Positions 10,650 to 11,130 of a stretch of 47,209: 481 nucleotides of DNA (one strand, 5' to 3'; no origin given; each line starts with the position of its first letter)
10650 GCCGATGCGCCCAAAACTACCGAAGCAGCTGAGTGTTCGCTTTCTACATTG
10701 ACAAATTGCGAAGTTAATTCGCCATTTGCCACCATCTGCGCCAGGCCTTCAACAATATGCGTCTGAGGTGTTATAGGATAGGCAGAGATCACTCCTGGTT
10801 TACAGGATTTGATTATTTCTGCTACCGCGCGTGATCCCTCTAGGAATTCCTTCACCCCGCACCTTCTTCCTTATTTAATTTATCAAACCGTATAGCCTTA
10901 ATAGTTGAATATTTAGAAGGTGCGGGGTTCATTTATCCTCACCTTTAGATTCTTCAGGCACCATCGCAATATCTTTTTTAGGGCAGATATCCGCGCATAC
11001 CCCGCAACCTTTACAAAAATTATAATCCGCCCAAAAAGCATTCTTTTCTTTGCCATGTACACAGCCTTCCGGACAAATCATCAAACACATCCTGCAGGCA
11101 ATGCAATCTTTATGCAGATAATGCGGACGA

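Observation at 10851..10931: TGAA direct repeats around the cassettes restore abutting stop/start junctions: a transposition footprint with ATG-to-GTG start conversion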

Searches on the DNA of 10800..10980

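Call 50: search_rna_families(source=window, start=10800, end=10980, threshold=evalue, max_evalue=10)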
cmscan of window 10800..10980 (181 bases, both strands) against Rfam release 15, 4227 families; matches with E-value up to 10: 9.
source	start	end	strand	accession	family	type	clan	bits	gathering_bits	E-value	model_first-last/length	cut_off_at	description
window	10844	10937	-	RF03719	mir-3914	Gene; miRNA;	-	15.9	97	0.93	1-95/95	no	mir-3914 microRNA precursor family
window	10844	10937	+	RF03719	mir-3914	Gene; miRNA;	-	15.5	97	1.3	1-95/95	no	mir-3914 microRNA precursor family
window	10850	10932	+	RF00857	mir-233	Gene; miRNA;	-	15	67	2.3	1-78/78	no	mir-233 microRNA precursor family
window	10852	10928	-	RF04193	mir-51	Gene; miRNA;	-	14.4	70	2.5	1-62/62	no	mir-51 microRNA precursor family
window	10853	10929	+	RF03734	mir-4773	Gene; miRNA;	-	14.4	100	4.7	1-78/78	no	mir-4773 microRNA precursor family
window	10854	10928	+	RF04211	MIR5185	Gene; miRNA;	-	14.1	101.7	2.9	13-103/111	no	MIR5185 microRNA precursor family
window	10853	10929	-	RF03734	mir-4773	Gene; miRNA;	-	13.5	100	7.8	1-78/78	no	mir-4773 microRNA precursor family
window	10866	10950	-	RF01730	Termite-leu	Cis-reg;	-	12.9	51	2.8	1-78/78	no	Termite-leu RNA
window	10910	10971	+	RF01920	mir-764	Gene; miRNA;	-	12.6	82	9.2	1-85/85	no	mir-764 microRNA precursor family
